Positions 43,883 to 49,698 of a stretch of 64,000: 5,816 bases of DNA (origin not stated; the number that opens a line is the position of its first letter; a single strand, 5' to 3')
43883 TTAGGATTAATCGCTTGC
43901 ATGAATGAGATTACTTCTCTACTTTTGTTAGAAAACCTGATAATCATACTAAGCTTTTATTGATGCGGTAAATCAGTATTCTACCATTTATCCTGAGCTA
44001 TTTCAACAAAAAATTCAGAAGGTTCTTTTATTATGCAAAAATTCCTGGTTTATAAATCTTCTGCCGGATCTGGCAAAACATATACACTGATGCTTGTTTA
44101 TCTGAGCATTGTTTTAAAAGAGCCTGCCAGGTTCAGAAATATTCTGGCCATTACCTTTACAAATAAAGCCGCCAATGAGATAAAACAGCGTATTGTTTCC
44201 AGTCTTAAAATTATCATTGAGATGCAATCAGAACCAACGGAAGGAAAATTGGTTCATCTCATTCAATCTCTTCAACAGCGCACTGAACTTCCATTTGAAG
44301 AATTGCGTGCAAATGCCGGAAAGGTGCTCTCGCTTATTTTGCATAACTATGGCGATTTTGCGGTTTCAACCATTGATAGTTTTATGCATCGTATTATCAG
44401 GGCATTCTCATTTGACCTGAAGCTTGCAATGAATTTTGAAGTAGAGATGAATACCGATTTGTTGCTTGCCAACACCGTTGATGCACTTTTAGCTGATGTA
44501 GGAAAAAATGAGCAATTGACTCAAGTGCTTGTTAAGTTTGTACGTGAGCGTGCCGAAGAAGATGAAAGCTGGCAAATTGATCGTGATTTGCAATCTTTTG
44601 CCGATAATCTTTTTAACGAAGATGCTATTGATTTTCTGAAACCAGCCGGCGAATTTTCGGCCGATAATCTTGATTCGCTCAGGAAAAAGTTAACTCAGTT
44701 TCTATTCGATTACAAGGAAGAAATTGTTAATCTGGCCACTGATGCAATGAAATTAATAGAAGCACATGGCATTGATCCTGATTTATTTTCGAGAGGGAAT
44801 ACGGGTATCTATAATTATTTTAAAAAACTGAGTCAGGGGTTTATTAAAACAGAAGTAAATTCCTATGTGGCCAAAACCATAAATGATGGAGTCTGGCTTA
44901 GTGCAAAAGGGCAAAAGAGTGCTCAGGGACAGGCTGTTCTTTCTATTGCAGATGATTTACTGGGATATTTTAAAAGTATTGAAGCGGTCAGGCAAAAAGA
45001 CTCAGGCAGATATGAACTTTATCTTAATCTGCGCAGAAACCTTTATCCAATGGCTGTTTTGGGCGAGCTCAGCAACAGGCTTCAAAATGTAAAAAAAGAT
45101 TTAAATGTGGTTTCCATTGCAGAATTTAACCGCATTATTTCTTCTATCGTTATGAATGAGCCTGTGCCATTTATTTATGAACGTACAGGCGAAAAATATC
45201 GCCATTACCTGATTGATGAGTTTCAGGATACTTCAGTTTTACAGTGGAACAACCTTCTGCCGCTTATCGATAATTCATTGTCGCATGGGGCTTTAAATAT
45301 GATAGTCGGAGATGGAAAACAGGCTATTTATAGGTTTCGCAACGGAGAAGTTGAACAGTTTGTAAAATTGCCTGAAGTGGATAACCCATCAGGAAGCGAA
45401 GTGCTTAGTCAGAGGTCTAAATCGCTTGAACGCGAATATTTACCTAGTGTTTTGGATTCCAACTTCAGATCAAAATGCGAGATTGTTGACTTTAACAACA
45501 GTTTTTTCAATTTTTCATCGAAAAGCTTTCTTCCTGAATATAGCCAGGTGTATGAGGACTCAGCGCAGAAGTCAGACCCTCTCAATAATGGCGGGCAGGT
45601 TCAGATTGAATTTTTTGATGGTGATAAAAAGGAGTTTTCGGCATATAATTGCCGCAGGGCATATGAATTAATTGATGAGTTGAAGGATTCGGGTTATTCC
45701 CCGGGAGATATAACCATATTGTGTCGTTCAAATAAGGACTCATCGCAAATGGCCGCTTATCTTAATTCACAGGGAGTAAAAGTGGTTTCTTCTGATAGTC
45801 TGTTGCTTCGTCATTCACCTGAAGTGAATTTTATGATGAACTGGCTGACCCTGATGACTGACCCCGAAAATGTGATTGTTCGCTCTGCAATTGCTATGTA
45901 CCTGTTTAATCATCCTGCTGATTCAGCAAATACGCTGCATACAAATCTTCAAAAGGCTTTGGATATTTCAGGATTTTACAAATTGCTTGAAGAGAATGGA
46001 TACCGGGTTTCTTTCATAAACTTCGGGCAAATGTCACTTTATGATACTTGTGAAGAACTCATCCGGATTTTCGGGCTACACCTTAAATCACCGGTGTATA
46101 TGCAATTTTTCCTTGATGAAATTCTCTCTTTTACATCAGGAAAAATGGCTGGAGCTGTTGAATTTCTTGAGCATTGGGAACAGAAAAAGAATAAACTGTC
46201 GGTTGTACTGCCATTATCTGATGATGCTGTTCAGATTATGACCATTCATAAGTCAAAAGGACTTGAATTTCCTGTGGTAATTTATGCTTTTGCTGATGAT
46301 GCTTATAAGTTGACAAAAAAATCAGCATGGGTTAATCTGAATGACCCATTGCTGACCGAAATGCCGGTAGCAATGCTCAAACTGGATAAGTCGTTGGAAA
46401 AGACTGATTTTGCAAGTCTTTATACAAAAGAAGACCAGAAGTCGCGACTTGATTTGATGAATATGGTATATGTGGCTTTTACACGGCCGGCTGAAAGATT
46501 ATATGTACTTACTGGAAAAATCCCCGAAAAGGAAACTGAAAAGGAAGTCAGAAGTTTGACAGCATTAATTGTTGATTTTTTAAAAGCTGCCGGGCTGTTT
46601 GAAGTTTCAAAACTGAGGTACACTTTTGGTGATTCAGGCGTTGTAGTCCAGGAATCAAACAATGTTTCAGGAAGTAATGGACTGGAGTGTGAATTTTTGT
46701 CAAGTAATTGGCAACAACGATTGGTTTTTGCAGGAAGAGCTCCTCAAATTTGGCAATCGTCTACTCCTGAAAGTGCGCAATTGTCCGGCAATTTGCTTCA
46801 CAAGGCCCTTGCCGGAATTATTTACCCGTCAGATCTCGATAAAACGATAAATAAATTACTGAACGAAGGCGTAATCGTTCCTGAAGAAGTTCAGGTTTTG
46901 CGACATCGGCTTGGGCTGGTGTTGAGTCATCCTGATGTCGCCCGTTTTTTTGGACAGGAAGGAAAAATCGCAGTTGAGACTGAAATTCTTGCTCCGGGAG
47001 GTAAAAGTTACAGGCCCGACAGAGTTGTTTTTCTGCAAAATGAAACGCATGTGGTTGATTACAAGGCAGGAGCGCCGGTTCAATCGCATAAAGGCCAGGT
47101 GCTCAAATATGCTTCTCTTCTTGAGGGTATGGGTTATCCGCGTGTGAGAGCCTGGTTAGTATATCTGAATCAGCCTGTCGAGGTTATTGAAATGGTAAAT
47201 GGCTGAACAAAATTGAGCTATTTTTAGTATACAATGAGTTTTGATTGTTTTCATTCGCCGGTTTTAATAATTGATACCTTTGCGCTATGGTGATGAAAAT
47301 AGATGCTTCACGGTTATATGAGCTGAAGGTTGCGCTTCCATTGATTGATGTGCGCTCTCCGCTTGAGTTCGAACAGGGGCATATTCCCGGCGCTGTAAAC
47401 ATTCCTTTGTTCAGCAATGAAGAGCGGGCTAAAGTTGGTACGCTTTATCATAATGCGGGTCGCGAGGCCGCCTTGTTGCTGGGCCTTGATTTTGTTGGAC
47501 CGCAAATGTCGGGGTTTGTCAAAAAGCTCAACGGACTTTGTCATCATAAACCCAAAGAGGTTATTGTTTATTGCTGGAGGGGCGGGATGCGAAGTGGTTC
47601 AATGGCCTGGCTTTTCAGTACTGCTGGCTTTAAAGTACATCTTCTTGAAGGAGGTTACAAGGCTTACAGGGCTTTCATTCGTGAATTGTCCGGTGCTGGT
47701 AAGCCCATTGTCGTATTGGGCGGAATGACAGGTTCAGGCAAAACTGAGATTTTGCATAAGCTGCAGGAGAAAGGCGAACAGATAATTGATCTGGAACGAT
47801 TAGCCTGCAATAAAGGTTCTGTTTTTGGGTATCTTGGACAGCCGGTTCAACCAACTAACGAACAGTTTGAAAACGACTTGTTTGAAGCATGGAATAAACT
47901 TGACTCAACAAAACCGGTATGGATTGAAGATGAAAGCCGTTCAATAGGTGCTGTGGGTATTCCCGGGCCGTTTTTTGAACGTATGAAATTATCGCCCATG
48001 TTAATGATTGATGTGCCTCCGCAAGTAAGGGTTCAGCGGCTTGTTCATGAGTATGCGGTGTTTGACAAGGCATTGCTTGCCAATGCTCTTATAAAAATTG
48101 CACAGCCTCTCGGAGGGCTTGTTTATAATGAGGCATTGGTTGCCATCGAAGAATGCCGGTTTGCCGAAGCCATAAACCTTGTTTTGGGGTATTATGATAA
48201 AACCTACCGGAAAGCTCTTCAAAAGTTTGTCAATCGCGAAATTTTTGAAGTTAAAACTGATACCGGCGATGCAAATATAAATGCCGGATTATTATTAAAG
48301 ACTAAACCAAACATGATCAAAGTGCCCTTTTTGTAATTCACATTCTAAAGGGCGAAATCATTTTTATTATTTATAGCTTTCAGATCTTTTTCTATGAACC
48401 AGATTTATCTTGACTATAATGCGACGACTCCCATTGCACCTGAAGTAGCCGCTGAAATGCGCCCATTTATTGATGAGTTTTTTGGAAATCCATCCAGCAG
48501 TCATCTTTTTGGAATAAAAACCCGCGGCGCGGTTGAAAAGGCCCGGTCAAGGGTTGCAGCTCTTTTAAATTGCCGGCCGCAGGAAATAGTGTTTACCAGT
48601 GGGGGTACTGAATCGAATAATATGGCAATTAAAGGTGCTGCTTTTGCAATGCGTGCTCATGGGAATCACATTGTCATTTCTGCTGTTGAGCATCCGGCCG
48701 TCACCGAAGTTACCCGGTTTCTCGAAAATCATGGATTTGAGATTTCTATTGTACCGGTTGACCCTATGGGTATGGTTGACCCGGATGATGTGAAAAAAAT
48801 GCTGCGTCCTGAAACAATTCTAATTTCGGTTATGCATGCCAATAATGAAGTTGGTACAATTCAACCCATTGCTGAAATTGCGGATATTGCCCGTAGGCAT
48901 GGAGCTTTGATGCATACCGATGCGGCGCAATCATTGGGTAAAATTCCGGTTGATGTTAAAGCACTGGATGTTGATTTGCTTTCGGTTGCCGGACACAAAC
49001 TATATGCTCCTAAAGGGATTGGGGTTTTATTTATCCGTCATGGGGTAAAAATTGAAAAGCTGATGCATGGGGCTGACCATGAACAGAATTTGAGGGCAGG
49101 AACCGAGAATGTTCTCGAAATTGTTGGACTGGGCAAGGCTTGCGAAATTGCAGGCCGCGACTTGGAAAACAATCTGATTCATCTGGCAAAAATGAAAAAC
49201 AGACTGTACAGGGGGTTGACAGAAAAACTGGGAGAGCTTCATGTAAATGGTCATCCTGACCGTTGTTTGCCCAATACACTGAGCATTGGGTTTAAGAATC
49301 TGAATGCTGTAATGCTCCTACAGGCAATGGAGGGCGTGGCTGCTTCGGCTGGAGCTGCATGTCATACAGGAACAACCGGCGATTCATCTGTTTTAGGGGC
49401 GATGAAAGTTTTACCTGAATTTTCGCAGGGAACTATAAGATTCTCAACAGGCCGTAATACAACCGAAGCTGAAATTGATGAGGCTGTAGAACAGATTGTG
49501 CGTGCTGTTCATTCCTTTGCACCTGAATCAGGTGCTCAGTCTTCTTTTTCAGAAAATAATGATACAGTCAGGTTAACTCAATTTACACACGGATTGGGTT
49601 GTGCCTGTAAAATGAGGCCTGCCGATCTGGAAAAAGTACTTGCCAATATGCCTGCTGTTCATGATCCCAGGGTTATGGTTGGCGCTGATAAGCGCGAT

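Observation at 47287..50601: Two-gene selenouridine module: mnmH plus a NifS-SelD fusion that could channel Se from selenocysteine to selenophosphate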

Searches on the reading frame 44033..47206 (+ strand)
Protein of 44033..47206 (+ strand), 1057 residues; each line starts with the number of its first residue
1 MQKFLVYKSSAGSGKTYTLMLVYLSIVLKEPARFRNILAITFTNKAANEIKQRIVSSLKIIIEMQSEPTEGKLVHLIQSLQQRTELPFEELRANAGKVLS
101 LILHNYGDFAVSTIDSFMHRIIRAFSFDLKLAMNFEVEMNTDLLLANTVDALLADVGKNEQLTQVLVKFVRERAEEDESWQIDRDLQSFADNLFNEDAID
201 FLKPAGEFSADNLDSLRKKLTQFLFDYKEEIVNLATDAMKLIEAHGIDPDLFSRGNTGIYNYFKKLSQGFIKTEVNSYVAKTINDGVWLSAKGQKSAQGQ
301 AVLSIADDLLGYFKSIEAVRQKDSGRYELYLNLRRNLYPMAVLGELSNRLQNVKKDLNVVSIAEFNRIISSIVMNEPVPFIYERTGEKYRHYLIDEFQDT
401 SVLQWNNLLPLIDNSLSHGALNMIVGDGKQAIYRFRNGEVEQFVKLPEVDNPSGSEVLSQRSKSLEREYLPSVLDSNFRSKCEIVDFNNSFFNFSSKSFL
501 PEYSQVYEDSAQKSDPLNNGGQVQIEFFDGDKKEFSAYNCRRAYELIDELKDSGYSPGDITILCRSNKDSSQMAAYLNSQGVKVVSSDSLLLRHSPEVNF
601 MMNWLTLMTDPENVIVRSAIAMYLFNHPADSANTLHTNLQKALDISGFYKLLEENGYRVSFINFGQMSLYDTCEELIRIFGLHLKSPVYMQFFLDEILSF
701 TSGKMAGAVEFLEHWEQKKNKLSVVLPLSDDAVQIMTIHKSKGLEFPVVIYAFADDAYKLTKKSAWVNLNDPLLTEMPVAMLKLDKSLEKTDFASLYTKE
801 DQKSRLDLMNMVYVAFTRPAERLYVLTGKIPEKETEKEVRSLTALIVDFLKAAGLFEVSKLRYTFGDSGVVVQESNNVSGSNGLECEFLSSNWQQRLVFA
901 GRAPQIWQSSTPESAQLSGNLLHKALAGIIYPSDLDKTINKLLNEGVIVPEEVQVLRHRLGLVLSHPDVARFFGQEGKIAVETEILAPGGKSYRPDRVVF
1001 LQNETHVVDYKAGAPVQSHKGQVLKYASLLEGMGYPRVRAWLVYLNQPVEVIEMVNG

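Call 3: search_protein_families(library=pfam, proteins=[window:44033-47206:+])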
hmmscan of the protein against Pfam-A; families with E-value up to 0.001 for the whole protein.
window:44033-47206:+ (1057 aa): 4 families
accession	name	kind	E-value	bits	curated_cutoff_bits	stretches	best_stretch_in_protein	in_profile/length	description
PF00580.27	UvrD-helicase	-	2.5e-35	122.9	23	1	8-446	19-266/271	UvrD/REP helicase N-terminal domain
PF13361.12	UvrD_C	-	3.7e-20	73.1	25.6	2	473-642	2-158/350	UvrD-like helicase C-terminal domain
PF13245.12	AAA_19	-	3.4e-11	43.9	25.1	1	4-59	13-66/134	AAA domain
PF13538.12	UvrD_C_2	-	3.7e-07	30.4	27.4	1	735-752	4-21/52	UvrD-like helicase C-terminal domain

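Call 4: search_protein_families(library=ncbifam, proteins=[window:44033-47206:+])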
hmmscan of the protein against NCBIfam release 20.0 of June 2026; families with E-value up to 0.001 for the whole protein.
window:44033-47206:+ (1057 aa): 14 families
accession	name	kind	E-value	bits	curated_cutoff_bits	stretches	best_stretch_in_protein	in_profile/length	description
NF010485.0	PRK13909.1-2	equivalog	2.3e-83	280.9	650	3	379-827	322-703/909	RecB-like helicase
NF010487.0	PRK13909.1-4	equivalog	6.2e-72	243.1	759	3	351-605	289-523/924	RecB-like helicase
TIGR00609.1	recB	equivalog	2.7e-62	211.2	696.05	1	9-842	16-827/1175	exodeoxyribonuclease V subunit beta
NF010484.0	PRK13909.1-1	equivalog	6e-43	146.7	1074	3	4-186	7-186/945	RecB-like helicase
TIGR02785.1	addA_Gpos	equivalog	7.5e-40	136.7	707.65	2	9-493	21-481/1234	helicase-exonuclease AddAB subunit AddA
NF010486.0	PRK13909.1-3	equivalog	1.4e-37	129.2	1109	2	340-603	282-529/921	RecB-like helicase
TIGR02784.1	addA_alphas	equivalog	5.2e-34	117.8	860.75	2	9-494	17-495/1138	double-strand break repair helicase AddA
TIGR01075.1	uvrD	equivalog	5.6e-25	87.7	1144.45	2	351-446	173-262/715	DNA helicase II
NF008128.0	PRK10876.1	equivalog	2.7e-23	81.7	1697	2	8-500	23-469/1181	exodeoxyribonuclease V subunit beta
TIGR01073.1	pcrA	equivalog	3.3e-23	82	911.2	2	368-497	189-298/725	DNA helicase PcrA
NF008743.0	PRK11773.1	equivalog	5.4e-22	77.9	965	2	378-446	203-267/720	DNA helicase II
TIGR01074.1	rep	equivalog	9.4e-19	67.1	951.45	2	9-59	21-71/668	DNA helicase Rep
NF008172.0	PRK10919.1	equivalog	2e-13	49.5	1168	1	360-447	178-262/673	DNA helicase Rep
NF008276.0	PRK11054.1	equivalog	7e-11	41.3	543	2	387-440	429-480/684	DNA helicase IV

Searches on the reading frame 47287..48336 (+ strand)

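Call 3: search_protein_families(library=pfam, proteins=[window:47287-48336:+])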
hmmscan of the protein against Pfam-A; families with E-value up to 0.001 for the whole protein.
window:47287-48336:+ (349 aa): 2 families
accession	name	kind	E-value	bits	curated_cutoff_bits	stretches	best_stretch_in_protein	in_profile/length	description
PF00581.25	Rhodanese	-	8.2e-18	65.2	22.2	1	16-128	15-100/102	Rhodanese-like domain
PF13238.12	AAA_18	-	0.00059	20.7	29.4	1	142-253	1-109/128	AAA domain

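Call 4: search_protein_families(library=ncbifam, proteins=[window:47287-48336:+])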
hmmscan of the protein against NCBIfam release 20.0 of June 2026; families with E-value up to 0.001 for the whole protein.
window:47287-48336:+ (349 aa): 10 families
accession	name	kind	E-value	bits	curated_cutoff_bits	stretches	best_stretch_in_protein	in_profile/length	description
NF008750.0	PRK11784.1-2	equivalog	4.6e-111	371.3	241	1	16-324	15-326/346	tRNA 2-selenouridine(34) synthase MnmH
TIGR03167.1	tRNA_sel_U_synt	equivalog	2.6e-104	349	219.75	1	18-317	4-308/311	tRNA 2-selenouridine(34) synthase MnmH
NF008752.0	PRK11784.1-4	equivalog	2.8e-79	266.5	266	1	19-317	21-324/357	tRNA 2-selenouridine(34) synthase MnmH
NF008751.0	PRK11784.1-3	equivalog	1.2e-61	209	361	1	16-258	17-259/367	tRNA 2-selenouridine(34) synthase MnmH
NF008749.0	PRK11784.1-1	equivalog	1.3e-53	182.5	548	1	15-258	16-259/364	tRNA 2-selenouridine(34) synthase MnmH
TIGR04568.1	arch_SelU_Nterm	equivalog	1.2e-24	87.3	200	1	17-128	104-213/215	selenouridine synthase SelU-like subunit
TIGR04569.1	arch_SelU_Cterm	equivalog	1e-12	48.4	180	1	143-257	5-121/217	selenouridine synthase SelU-like subunit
NF007627.0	PRK10287.1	equivalog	7.7e-05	22.9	102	0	19-48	23-52/104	thiosulfate sulfurtransferase PspE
TIGR02981.1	phageshock_pspE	exception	0.00062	20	126.3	0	19-48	21-50/101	thiosulfate sulfurtransferase PspE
NF001133.1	PRK00142.1-1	equivalog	0.0008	19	170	0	84-129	160-205/229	oxygen-dependent tRNA uridine(34) hydroxylase TrhO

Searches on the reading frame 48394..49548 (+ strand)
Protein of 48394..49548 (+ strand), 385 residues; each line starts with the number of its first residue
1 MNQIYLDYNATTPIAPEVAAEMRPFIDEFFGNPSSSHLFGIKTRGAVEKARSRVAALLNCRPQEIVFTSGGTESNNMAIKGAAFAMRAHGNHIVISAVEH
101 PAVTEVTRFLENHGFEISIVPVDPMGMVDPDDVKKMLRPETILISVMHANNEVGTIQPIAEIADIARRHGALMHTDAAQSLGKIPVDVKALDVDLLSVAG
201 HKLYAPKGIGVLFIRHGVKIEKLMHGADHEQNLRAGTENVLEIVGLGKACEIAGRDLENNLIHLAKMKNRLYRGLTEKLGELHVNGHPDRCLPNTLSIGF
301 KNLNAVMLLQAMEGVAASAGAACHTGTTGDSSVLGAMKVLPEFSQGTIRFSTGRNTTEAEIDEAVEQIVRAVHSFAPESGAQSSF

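Call 44: search_solved_structures(query=window:48394-49548:+, max_evalue=1e-30, show_alignments=2)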
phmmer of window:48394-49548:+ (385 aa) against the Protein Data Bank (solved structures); distinct sequences matched with E-value up to 1e-30: 27.
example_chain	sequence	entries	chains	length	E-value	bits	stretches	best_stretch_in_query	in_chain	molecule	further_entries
9wep_A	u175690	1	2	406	2.4e-98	333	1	4-373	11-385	cysteine desulfurase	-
9wer_A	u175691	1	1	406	1.2e-97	330.7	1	4-373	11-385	cysteine desulfurase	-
9wew_A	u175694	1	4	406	1.7e-97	330.2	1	4-373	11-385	cysteine desulfurase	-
1p3w_B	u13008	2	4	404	4.9e-97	328.7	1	4-372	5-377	Cysteine desulfurase | Cysteine desulfurase IscS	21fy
3lvj_A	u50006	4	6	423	5.8e-97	328.5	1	4-372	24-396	Cysteine desulfurase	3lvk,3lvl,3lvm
9wf8_A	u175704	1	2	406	1.2e-96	327.5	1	4-373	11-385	cysteine desulfurase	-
9wfb_A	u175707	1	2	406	8e-96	324.7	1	4-373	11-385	cysteine desulfurase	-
9wfe_A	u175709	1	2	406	1.1e-94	321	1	4-373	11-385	cysteine desulfurase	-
9wfy_A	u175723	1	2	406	6.8e-93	315.1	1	4-373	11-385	cysteine desulfurase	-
6nzu_A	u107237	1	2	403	4.3e-92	312.5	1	3-373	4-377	Cysteine desulfurase, mitochondrial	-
8tvt_A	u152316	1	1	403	4.3e-92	312.4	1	3-373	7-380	Cysteine desulfurase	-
8pk8_A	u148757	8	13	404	4.3e-92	312.4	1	3-373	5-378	Cysteine desulfurase | Isoform Mitochondrial of Cysteine desulfurase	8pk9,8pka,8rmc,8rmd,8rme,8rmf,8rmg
5wkp_A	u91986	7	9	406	4.5e-92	312.4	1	3-373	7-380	Cysteine desulfurase, mitochondrial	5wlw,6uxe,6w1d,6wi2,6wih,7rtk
5usr_A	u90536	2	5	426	5.2e-92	312.2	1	3-373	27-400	Cysteine desulfurase, mitochondrial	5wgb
4r5f_A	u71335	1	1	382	1.7e-88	300.7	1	4-370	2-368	Cysteine desulfurase IscS 2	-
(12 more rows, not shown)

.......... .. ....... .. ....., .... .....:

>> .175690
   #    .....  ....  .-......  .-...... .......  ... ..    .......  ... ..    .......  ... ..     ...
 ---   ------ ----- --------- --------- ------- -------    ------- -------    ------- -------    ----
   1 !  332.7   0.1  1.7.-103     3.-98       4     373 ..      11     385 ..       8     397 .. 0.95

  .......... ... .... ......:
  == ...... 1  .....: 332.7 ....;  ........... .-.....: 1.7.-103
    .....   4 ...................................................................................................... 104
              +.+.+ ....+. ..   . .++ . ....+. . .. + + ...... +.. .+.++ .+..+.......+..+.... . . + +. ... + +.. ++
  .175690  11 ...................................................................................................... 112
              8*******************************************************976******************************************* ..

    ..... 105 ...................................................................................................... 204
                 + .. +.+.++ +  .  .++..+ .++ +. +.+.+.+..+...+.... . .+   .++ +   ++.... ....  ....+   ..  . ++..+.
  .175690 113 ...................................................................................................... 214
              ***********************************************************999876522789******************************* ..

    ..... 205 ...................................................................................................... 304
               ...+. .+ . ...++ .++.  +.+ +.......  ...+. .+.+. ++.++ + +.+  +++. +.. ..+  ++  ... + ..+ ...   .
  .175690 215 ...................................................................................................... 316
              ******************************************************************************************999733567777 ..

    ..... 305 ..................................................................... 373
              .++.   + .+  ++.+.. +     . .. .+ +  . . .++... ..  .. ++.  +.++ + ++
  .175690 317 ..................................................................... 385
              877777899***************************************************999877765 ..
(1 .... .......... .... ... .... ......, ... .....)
